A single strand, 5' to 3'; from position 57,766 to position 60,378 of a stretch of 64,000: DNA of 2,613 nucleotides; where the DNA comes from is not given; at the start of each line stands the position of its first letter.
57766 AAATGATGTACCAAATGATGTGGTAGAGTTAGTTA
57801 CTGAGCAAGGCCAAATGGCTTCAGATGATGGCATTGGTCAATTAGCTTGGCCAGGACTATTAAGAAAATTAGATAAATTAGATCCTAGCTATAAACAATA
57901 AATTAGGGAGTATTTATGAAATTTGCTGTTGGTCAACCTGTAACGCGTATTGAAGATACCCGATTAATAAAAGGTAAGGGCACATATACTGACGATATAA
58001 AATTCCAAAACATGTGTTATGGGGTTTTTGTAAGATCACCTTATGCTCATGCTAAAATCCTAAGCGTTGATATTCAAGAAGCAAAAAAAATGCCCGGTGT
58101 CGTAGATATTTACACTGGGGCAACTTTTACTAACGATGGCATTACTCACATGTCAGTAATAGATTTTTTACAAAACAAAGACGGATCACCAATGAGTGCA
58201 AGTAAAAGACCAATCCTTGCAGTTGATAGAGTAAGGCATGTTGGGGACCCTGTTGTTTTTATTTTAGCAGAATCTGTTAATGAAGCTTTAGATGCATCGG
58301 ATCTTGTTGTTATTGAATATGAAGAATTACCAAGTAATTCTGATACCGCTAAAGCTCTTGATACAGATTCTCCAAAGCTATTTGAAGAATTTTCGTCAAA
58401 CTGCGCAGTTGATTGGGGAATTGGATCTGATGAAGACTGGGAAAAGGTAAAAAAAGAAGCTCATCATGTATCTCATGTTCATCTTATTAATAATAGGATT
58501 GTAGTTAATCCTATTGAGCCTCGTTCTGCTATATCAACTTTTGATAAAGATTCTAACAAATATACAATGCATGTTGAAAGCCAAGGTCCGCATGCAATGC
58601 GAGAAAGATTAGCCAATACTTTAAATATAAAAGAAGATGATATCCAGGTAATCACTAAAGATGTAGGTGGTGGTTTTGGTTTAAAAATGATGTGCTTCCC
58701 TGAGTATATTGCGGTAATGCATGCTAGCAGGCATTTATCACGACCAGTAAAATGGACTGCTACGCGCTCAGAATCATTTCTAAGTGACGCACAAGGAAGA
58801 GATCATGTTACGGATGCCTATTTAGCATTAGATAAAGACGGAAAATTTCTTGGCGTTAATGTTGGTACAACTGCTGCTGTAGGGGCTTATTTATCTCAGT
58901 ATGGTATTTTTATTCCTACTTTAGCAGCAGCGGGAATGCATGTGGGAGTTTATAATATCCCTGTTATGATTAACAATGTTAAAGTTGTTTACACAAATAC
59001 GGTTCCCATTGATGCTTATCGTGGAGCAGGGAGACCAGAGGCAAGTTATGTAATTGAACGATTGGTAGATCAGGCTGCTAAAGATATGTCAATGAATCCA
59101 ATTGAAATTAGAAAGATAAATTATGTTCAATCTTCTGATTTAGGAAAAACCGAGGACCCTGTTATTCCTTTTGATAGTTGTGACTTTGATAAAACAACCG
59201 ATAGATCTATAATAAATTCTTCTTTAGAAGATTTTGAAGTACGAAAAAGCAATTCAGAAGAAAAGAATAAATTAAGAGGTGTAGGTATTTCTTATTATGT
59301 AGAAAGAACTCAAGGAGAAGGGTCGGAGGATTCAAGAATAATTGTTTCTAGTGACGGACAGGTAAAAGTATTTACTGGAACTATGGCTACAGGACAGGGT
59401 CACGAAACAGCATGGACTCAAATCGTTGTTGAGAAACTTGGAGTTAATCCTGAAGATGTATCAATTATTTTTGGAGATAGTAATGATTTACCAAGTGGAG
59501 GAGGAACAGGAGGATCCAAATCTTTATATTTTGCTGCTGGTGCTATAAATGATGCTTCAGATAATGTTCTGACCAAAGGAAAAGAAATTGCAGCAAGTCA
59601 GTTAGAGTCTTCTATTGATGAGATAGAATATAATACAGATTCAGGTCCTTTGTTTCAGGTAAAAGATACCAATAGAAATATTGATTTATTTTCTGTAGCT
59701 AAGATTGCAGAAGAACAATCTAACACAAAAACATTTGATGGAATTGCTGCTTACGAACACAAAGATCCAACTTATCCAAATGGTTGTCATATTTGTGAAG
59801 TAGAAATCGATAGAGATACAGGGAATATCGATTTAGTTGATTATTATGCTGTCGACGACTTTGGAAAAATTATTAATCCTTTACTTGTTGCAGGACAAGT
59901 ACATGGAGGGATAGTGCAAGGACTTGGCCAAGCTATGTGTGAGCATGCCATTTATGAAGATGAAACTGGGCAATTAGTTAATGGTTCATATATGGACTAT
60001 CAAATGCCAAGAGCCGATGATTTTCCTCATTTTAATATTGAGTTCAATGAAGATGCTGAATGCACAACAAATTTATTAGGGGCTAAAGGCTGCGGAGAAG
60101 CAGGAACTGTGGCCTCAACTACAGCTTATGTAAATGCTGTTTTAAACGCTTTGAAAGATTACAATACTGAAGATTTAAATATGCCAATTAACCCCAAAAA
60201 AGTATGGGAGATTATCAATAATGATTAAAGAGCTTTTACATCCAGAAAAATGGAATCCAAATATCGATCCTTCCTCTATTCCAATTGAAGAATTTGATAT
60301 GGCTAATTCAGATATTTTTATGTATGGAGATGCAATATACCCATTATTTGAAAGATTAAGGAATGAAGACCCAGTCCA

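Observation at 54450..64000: Operon-like oxidative cluster of unfamiliar composition: P450 - glpK - class II aldolase - orphan Mo-hydroxylase - CYP153 - flavin reductase - TonB receptor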

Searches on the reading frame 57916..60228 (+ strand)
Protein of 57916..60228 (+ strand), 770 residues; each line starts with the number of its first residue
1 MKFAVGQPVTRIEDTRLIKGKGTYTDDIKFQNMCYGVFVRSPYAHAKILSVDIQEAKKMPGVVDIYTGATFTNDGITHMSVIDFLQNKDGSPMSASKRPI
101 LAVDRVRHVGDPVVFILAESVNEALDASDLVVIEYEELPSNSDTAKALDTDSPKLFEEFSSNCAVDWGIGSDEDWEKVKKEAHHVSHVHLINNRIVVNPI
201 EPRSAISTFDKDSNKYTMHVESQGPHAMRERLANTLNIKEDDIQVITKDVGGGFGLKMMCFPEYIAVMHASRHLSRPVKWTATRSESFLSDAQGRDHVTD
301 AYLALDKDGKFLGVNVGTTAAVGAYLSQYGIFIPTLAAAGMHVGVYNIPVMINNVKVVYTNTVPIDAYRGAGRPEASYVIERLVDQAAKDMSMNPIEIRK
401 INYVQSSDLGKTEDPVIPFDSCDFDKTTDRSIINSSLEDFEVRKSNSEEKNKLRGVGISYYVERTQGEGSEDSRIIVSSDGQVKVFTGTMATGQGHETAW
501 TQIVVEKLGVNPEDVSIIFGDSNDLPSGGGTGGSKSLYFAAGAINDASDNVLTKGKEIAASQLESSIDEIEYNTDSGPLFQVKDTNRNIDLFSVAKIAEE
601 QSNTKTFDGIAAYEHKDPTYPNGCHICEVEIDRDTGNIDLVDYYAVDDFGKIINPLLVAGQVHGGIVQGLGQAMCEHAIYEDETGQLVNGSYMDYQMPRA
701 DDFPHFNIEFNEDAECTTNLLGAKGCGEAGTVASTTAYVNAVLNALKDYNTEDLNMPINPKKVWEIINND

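Call 7: search_protein_families(library=pfam, proteins=[window:57916-60228:+])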
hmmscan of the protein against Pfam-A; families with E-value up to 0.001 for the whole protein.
window:57916-60228:+ (770 aa): 3 families
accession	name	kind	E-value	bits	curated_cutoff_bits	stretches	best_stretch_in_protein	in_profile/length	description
PF20256.3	MoCoBD_2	-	6.4e-71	239.6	27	1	442-704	10-283/283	Molybdopterin cofactor-binding domain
PF02738.23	MoCoBD_1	-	3.1e-67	226.7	27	1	158-403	4-244/244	Molybdopterin cofactor-binding domain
PF01315.27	Ald_Xan_dh_C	-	1.8e-28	99.5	31.3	1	20-139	2-110/110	Aldehyde oxidase and xanthine dehydrogenase, a/b hammerhead domain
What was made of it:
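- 57916..60228 (+): MoL: a form-II CoxL-like molybdopterin-binding large subunit of the xanthine-oxidase family, encoded without FeS or FAD subunits. PF01315, PF02738 and PF20256 (call 7).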

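Call 8: search_protein_families(library=ncbifam, proteins=[window:57916-60228:+])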
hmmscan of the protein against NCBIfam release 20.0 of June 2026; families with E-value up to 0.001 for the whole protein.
window:57916-60228:+ (770 aa): 13 families
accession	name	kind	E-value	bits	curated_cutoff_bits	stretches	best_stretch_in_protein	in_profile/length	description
NF041018.1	glyceraldDH_alpha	equivalog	1.2e-175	586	790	1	5-763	3-740/741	glyceraldehyde dehydrogenase subunit alpha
NF040766.1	CODH_aero_grp5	exception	3.9e-144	481.7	950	2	4-598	4-594/785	aerobic carbon-monoxide dehydrogenase large subunit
TIGR02416.1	CO_dehy_Mo_lg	equivalog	2.6e-131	439.3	991.15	1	13-765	1-769/770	aerobic carbon-monoxide dehydrogenase large subunit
NF043082.1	XdhA_XDHase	equivalog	2.8e-109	366.3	780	1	5-766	1-751/758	xanthine dehydrogenase subunit XdhA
NF007426.0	PRK09970.1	equivalog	8.7e-107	358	916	1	4-767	5-755/761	xanthine dehydrogenase molybdenum-binding subunit XdhA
TIGR03194.1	4hydrxCoA_A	equivalog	6.8e-102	342.2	994.55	1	11-766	3-745/746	4-hydroxybenzoyl-CoA reductase subunit alpha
TIGR03196.1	pucD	equivalog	1.2e-79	268.6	783.65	1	4-747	2-741/763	xanthine dehydrogenase subunit D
NF045668.1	pterin_aldehy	equivalog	2.1e-72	244.5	1100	1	32-765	205-902/905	molybdopterin-dependent aldehyde oxidoreductase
TIGR03311.1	Se_dep_XDH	equivalog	6.9e-70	236.1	830.45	2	4-584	161-707/848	selenium-dependent xanthine dehydrogenase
NF041671.1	peri_hyde_PaoC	equivalog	1.8e-62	211.8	1180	1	4-745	17-712/735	aldehyde oxidoreductase molybdenum-binding subunit PaoC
TIGR03313.1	Se_sel_red_Mo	hypoth_equivalog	7.2e-61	206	1101.9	2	199-745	388-930/951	molybdopterin-dependent oxidoreductase Mo/Fe-S-binding subunit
TIGR02965.1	xanthine_xdhB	equivalog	5.5e-60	203.4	849.5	1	17-767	13-754/758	xanthine dehydrogenase molybdopterin binding subunit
TIGR02969.1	mam_aldehyde_ox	subfamily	5e-43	146.8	1912.3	1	5-741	576-1278/1330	aldehyde oxidase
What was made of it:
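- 57916..60228 (+): The best NCBIfam match, glyceraldehyde DH alpha, scores 586 against a cut-off of 790 (call 8).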

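Call 16: find_homologous_proteins(query=window:57916-60228:+, max_evalue=1e-50)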
Query window:57916-60228:+ (770 aa): 7998 proteins with E <= 1e-50 among 8000 candidates; the best 120 are listed.
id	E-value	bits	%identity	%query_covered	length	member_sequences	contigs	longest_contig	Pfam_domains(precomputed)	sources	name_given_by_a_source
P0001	0.0e+0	1756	100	100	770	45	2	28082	PF02738.24,PF20256.4,PF01315.28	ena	-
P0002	0.0e+0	1600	89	100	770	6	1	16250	PF02738.24,PF20256.4,PF01315.28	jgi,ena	-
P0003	0.0e+0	1579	88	100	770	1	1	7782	PF02738.24,PF20256.4,PF01315.28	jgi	-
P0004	0.0e+0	1576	88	100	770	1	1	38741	PF02738.24,PF20256.4,PF01315.28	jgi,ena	-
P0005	0.0e+0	1576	88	100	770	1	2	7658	PF02738.24,PF20256.4,PF01315.28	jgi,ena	jgi:carbon-monoxide dehydrogenase large subunit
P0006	0.0e+0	1575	88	100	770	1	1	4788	PF02738.24,PF20256.4,PF01315.28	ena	-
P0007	0.0e+0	1575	88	100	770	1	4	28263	PF02738.24,PF20256.4,PF01315.28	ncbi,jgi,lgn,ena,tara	tara:strand:+ start:3542 stop:5854 length:2313 start_codon:yes stop_codon:yes gene_type:complete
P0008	0.0e+0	1574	88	100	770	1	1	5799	PF02738.24,PF20256.4,PF01315.28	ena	-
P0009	0.0e+0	1574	88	100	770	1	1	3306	PF02738.24,PF20256.4,PF01315.28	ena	-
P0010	0.0e+0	1574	88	100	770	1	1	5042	PF02738.24,PF20256.4,PF01315.28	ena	-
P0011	0.0e+0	1574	88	100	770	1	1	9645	PF02738.24,PF20256.4,PF01315.28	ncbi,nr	ncbi:MAG: xanthine dehydrogenase family protein molybdopterin-binding subunit [Pseudomonadota bacter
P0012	0.0e+0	1574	88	100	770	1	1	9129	PF02738.24,PF20256.4,PF01315.28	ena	-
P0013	0.0e+0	1572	88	100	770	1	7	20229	PF02738.24,PF20256.4,PF01315.28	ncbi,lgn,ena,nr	ncbi:MAG: xanthine dehydrogenase family protein molybdopterin-binding subunit [Pseudomonadota bacter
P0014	0.0e+0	1571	88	100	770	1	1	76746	PF02738.24,PF20256.4,PF01315.28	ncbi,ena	-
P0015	0.0e+0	1570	87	100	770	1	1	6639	PF02738.24,PF20256.4,PF01315.28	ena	-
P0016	0.0e+0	1570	87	100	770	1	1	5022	PF02738.24,PF20256.4,PF01315.28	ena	-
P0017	0.0e+0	1569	87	100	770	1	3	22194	PF02738.24,PF20256.4,PF01315.28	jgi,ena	-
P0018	0.0e+0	1569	87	100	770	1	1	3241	PF02738.24,PF20256.4,PF01315.28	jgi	-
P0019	0.0e+0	1569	88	100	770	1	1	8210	PF02738.24,PF20256.4,PF01315.28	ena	-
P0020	0.0e+0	1568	87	100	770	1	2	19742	PF02738.24,PF20256.4,PF01315.28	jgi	jgi:carbon-monoxide dehydrogenase large subunit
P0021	0.0e+0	1567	87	100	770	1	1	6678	PF02738.24,PF20256.4,PF01315.28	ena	-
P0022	0.0e+0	1567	87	100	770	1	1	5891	PF02738.24,PF20256.4,PF01315.28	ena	-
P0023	0.0e+0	1565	87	100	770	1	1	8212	PF02738.24,PF20256.4,PF01315.28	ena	-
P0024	0.0e+0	1508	83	100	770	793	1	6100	PF02738.24,PF20256.4,PF01315.28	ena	-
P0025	0.0e+0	1505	88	96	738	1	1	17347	PF02738.24,PF20256.4,PF01315.28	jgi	-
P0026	0.0e+0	1437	80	100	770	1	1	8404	PF02738.24,PF20256.4,PF01315.28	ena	-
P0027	0.0e+0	1331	74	100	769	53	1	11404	PF02738.24,PF20256.4,PF01315.28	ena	-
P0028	0.0e+0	1313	73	100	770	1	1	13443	PF02738.24,PF20256.4,PF01315.28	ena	-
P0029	0.0e+0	1312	73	100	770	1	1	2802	PF02738.24,PF20256.4,PF01315.28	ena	-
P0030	0.0e+0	1311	73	100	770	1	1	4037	PF02738.24,PF20256.4,PF01315.28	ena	-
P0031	0.0e+0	1311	73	100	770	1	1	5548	PF02738.24,PF20256.4,PF01315.28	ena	-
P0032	0.0e+0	1310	72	100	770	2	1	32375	PF02738.24,PF20256.4,PF01315.28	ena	-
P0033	0.0e+0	1309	73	100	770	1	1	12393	PF02738.24,PF20256.4,PF01315.28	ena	-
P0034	0.0e+0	1309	73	100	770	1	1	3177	PF02738.24,PF20256.4,PF01315.28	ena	-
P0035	0.0e+0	1309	73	100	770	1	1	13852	PF02738.24,PF20256.4,PF01315.28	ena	-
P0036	0.0e+0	1308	73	100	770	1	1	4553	PF02738.24,PF20256.4,PF01315.28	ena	-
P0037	0.0e+0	1308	73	100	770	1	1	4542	PF02738.24,PF20256.4,PF01315.28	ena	-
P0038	0.0e+0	1308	73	100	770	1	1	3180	PF02738.24,PF20256.4,PF01315.28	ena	-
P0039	0.0e+0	1308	73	100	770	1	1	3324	PF02738.24,PF20256.4,PF01315.28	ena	-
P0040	0.0e+0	1308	72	100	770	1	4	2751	PF02738.24,PF20256.4,PF01315.28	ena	-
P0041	0.0e+0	1308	73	100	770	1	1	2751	PF02738.24,PF20256.4,PF01315.28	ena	-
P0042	0.0e+0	1308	72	100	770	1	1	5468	PF02738.24,PF20256.4,PF01315.28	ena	-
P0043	0.0e+0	1308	72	100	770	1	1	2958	PF02738.24,PF20256.4,PF01315.28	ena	-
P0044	0.0e+0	1307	73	100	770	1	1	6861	PF02738.24,PF20256.4,PF01315.28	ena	-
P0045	0.0e+0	1307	73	100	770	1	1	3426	PF02738.24,PF20256.4,PF01315.28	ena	-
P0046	0.0e+0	1307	72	100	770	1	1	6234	PF02738.24,PF20256.4,PF01315.28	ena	-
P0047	0.0e+0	1307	73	100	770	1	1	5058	PF02738.24,PF20256.4,PF01315.28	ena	-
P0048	0.0e+0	1307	72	100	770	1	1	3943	PF02738.24,PF20256.4,PF01315.28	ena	-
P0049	0.0e+0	1307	73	100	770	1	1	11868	PF02738.24,PF20256.4,PF01315.28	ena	-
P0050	0.0e+0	1307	73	100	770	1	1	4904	PF02738.24,PF20256.4,PF01315.28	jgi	-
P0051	0.0e+0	1307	73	100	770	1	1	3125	PF02738.24,PF20256.4,PF01315.28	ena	-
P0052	0.0e+0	1306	72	100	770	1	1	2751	PF02738.24,PF20256.4,PF01315.28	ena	-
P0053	0.0e+0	1306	72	100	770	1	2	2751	PF02738.24,PF20256.4,PF01315.28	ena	-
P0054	0.0e+0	1306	72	100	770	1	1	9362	PF02738.24,PF20256.4,PF01315.28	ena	-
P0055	0.0e+0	1306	72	100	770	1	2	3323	PF02738.24,PF20256.4,PF01315.28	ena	-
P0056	0.0e+0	1306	72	100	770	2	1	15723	PF02738.24,PF20256.4,PF01315.28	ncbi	-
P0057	0.0e+0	1306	72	100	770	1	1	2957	PF02738.24,PF20256.4,PF01315.28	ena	-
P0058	0.0e+0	1306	72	100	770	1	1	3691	PF02738.24,PF20256.4,PF01315.28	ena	-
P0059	0.0e+0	1306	72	100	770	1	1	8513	PF02738.24,PF20256.4,PF01315.28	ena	-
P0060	0.0e+0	1306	72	100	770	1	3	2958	PF02738.24,PF20256.4,PF01315.28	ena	-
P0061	0.0e+0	1306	72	100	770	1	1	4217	PF02738.24,PF20256.4,PF01315.28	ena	-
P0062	0.0e+0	1305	72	100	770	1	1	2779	PF02738.24,PF20256.4,PF01315.28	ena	-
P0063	0.0e+0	1305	72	100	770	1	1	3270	PF02738.24,PF20256.4,PF01315.28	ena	-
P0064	0.0e+0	1305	72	100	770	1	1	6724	PF02738.24,PF20256.4,PF01315.28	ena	-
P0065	0.0e+0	1305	72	100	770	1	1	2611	PF02738.24,PF20256.4,PF01315.28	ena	-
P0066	0.0e+0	1305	72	100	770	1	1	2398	PF02738.24,PF20256.4,PF01315.28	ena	-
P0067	0.0e+0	1305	72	100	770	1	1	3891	PF02738.24,PF20256.4,PF01315.28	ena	-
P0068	0.0e+0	1305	72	100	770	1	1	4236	PF02738.24,PF20256.4,PF01315.28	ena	-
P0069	0.0e+0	1304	72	100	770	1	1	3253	PF02738.24,PF20256.4,PF01315.28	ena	-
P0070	0.0e+0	1304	72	100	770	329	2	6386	PF02738.24,PF20256.4,PF01315.28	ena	-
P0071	0.0e+0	1303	72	100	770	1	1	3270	PF02738.24,PF20256.4,PF01315.28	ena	-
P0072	0.0e+0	1302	72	100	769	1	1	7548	PF02738.24,PF20256.4,PF01315.28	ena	-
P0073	0.0e+0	1300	72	100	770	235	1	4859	PF02738.24,PF20256.4,PF01315.28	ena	-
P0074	0.0e+0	1292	71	100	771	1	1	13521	PF02738.24,PF20256.4,PF01315.28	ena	-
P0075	0.0e+0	1291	71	100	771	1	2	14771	PF02738.24,PF20256.4,PF01315.28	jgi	-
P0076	0.0e+0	1291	71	100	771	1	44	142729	PF02738.24,PF20256.4,PF01315.28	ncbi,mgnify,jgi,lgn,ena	mgnify:CR=1 FL=1|jgi:carbon-monoxide dehydrogenase large subunit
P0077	0.0e+0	1291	71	100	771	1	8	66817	PF02738.24,PF20256.4,PF01315.28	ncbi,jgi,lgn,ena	-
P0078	0.0e+0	1291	71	100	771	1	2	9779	PF02738.24,PF20256.4,PF01315.28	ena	-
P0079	0.0e+0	1290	71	100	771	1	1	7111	PF02738.24,PF20256.4,PF01315.28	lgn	-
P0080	0.0e+0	1290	71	100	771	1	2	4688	PF02738.24,PF20256.4,PF01315.28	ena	-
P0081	0.0e+0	1289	70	100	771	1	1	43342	PF02738.24,PF20256.4,PF01315.28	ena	-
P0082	0.0e+0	1287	70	100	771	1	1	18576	PF02738.24,PF20256.4,PF01315.28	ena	-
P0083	0.0e+0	1286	71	100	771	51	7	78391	PF02738.24,PF20256.4,PF01315.28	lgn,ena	-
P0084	0.0e+0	1221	72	93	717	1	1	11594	PF02738.24,PF20256.4,PF01315.28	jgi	jgi:carbon-monoxide dehydrogenase large subunit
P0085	0.0e+0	1208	90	76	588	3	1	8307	PF02738.24,PF20256.4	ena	-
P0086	0.0e+0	1207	72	92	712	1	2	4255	PF02738.24,PF20256.4,PF01315.28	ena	-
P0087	0.0e+0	1162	87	76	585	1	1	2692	PF02738.24,PF20256.4,PF01315.28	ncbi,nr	ncbi:MAG: xanthine dehydrogenase family protein molybdopterin-binding subunit, partial [Pseudomonado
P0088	1.2e-283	961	71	77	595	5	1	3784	PF02738.24,PF20256.4,PF01315.28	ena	-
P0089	1.3e-275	935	85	61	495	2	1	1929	PF02738.24,PF01315.28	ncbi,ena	-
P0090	3.8e-269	913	54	100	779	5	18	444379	PF02738.24,PF20256.4,PF01315.28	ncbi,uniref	ncbi:xanthine dehydrogenase family protein molybdopterin-binding subunit [Parvibaculum sp.]|uniref:x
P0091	7.3e-269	912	54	100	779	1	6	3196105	PF02738.24,PF20256.4,PF01315.28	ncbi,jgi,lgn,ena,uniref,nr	ncbi:xanthine dehydrogenase family protein molybdopterin-binding subunit [Parvibaculum sp.]|jgi:aero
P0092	2.5e-268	911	53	100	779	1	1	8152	PF02738.24,PF20256.4,PF01315.28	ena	-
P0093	4.8e-268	910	53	100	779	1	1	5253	PF02738.24,PF20256.4,PF01315.28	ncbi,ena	-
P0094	6.8e-267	906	52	100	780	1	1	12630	PF02738.24,PF20256.4,PF01315.28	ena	-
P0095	9.3e-267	905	52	100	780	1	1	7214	PF02738.24,PF20256.4,PF01315.28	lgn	-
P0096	3.3e-266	904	53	100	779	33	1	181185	PF02738.24,PF20256.4,PF01315.28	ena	-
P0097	5.4e-265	900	52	100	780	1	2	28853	PF02738.24,PF20256.4,PF01315.28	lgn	-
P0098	6.9e-265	899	53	100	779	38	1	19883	PF02738.24,PF20256.4,PF01315.28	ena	-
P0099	7.4e-265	899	70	73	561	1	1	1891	PF02738.24,PF20256.4,PF01315.28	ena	-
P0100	2.2e-263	894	52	100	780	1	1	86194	PF02738.24,PF20256.4,PF01315.28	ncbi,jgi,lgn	-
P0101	4.6e-263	893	51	100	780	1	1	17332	PF02738.24,PF20256.4,PF01315.28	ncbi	-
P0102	5.1e-263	893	52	100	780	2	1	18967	PF02738.24,PF20256.4,PF01315.28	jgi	-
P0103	5.1e-263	893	52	100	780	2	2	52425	PF02738.24,PF20256.4,PF01315.28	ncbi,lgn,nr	ncbi:MAG: molybdopterin-dependent oxidoreductase [Rhizobiales bacterium]|nr:molybdopterin-dependent 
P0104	1.0e-262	892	51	100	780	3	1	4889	PF02738.24,PF20256.4,PF01315.28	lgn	-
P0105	1.2e-262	892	52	100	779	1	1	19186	PF02738.24,PF20256.4,PF01315.28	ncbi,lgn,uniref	ncbi:MAG: carbon-monoxide dehydrogenase large subunit [Parvibaculum sp.]|uniref:xanthine dehydrogena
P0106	1.4e-262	892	52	100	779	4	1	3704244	PF02738.24,PF20256.4,PF01315.28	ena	-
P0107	1.5e-262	892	51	100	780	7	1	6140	PF02738.24,PF20256.4,PF01315.28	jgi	jgi:carbon-monoxide dehydrogenase large subunit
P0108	9.3e-262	889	51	100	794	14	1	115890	PF02738.24,PF20256.4,PF01315.28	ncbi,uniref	ncbi:xanthine dehydrogenase family protein molybdopterin-binding subunit [Parvibaculum sp.]|uniref:x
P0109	1.8e-261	888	51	100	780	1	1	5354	PF02738.24,PF20256.4,PF01315.28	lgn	-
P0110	6.9e-261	886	52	100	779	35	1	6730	PF02738.24,PF20256.4,PF01315.28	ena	-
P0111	1.0e-260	886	51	100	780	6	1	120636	PF02738.24,PF20256.4,PF01315.28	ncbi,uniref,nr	ncbi:MAG: xanthine dehydrogenase family protein molybdopterin-binding subunit [Parvibaculum sp.]|uni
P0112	2.1e-260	885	51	100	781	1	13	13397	PF02738.24,PF20256.4,PF01315.28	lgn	-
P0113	4.2e-260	883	51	100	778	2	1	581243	PF02738.24,PF20256.4,PF01315.28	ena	-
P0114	4.6e-260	883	51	100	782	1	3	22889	PF02738.24,PF20256.4,PF01315.28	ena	-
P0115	1.3e-259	882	73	66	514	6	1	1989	PF02738.24,PF20256.4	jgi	-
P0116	1.3e-259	882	52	100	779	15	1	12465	PF02738.24,PF20256.4,PF01315.28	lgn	-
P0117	3.0e-259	881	51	100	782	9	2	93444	PF02738.24,PF20256.4,PF01315.28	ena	-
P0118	5.8e-259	880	51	100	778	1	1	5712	PF02738.24,PF20256.4,PF01315.28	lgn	-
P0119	2.8e-257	874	50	100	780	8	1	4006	PF02738.24,PF20256.4,PF01315.28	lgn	-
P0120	9.2e-257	872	51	100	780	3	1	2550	PF02738.24,PF20256.4,PF01315.28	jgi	jgi:carbon-monoxide dehydrogenase large subunit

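Call 17: find_encoding_contigs(protein=P0076, flank=10000, max_places=2)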
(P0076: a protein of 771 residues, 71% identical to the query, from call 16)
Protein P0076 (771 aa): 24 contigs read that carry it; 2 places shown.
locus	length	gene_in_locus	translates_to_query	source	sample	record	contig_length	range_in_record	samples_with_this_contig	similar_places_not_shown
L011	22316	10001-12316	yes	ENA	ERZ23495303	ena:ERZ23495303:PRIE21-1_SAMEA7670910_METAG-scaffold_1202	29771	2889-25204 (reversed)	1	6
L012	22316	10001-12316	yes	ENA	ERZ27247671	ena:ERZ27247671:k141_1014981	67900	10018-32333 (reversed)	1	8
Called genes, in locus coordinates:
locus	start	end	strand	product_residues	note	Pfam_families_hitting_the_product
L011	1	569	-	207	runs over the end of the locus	PF01227:GTP_cyclohydroI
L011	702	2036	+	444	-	PF00133:tRNA-synt_1 (faint), PF01406:tRNA-synt_1e, PF09334:tRNA-synt_1g (faint), PF09190:DALR_2 (weak)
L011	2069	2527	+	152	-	PF01592:NifU_N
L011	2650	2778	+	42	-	PF01809:YidD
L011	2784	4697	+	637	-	PF02824:TGS, PF07973:tRNA_SAD, PF00587:tRNA-synt_2b, PF03129:HGTP_anticodon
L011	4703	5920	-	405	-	PF02515:CoA_transf_3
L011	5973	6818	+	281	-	-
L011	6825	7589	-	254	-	PF01513:NAD_kinase (weak), PF20143:NAD_kinase_C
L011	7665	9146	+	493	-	PF00370:FGGY_N, PF02782:FGGY_C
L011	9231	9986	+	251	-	PF00596:Aldolase_II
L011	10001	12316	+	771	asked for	PF01315:Ald_Xan_dh_C, PF02738:MoCoBD_1, PF20256:MoCoBD_2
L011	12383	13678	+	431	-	PF00067:p450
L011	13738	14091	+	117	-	PF01613:Flavin_Reduct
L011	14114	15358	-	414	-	PF00355:Rieske, PF00848:Ring_hydroxyl_A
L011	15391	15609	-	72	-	PF10985:DUF2805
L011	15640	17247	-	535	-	PF00070:Pyr_redox (faint), PF00743:FMO-like, PF01266:DAO (faint), PF07992:Pyr_redox_2, PF13450:NAD_binding_8, PF13454:NAD_binding_9 (faint), PF13738:Pyr_redox_3, PF13434:Lys_Orn_oxgnase (weak)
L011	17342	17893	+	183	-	-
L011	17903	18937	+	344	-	PF01636:APH, PF01633:Choline_kinase (weak)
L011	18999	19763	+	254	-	PF00106:adh_short, PF08659:KR, PF13561:adh_short_C2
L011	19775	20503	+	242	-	PF00106:adh_short, PF23441:SDR (faint), PF13561:adh_short_C2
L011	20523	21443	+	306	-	PF10340:Say1_Mug180, PF20434:BD-FAE, PF07859:Abhydrolase_3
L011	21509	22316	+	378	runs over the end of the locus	PF00465:Fe-ADH, PF13685:Fe-ADH_2 (faint), PF25137:ADH_Fe_C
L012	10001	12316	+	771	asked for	PF01315:Ald_Xan_dh_C, PF02738:MoCoBD_1, PF20256:MoCoBD_2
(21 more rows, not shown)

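Call 18: find_encoding_contigs(protein=P0091, flank=10000, max_places=2)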
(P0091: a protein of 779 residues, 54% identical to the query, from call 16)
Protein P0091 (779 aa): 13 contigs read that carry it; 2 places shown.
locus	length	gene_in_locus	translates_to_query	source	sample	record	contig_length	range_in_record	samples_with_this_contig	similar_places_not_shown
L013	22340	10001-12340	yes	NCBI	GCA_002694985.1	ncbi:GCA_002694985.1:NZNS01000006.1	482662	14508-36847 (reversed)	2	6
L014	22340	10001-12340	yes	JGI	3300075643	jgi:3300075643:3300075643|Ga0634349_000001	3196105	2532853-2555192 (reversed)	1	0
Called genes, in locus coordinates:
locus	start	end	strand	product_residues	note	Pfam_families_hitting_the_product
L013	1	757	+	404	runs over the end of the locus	PF00108:Thiolase_N, PF00109:ketoacyl-synt (faint), PF02803:Thiolase_C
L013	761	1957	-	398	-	PF00563:EAL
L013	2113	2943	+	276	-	PF00293:NUDIX (faint)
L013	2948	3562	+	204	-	-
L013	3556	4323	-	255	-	PF01513:NAD_kinase, PF20143:NAD_kinase_C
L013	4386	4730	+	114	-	PF03091:CutA1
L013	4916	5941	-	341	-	PF13353:Fer4_12, PF04055:Radical_SAM, PF06463:Mob_synth_C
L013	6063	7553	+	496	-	PF00370:FGGY_N, PF02782:FGGY_C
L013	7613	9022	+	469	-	PF01565:FAD_binding_4, PF02913:FAD-oxidase_C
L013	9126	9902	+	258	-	PF00596:Aldolase_II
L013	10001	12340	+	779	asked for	PF01315:Ald_Xan_dh_C, PF02738:MoCoBD_1, PF20256:MoCoBD_2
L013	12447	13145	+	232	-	PF00440:TetR_N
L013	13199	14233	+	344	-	-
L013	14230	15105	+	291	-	PF00106:adh_short, PF08659:KR, PF13561:adh_short_C2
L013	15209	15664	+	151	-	PF18602:Rap1a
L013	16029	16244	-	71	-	-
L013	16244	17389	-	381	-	PF03929:PepSY_TM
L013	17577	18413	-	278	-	PF08032:SpoU_sub_bind, PF00588:SpoU_methylase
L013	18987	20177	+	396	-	PF00009:GTP_EFTU, PF03144:GTP_EFTU_D2, PF03143:GTP_EFTU_D3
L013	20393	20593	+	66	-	PF00584:SecE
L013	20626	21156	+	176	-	PF02357:NusG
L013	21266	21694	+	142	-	PF03946:Ribosomal_L11_N, PF00298:Ribosomal_L11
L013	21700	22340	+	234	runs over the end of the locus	PF00687:Ribosomal_L1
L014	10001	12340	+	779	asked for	PF01315:Ald_Xan_dh_C, PF02738:MoCoBD_1, PF20256:MoCoBD_2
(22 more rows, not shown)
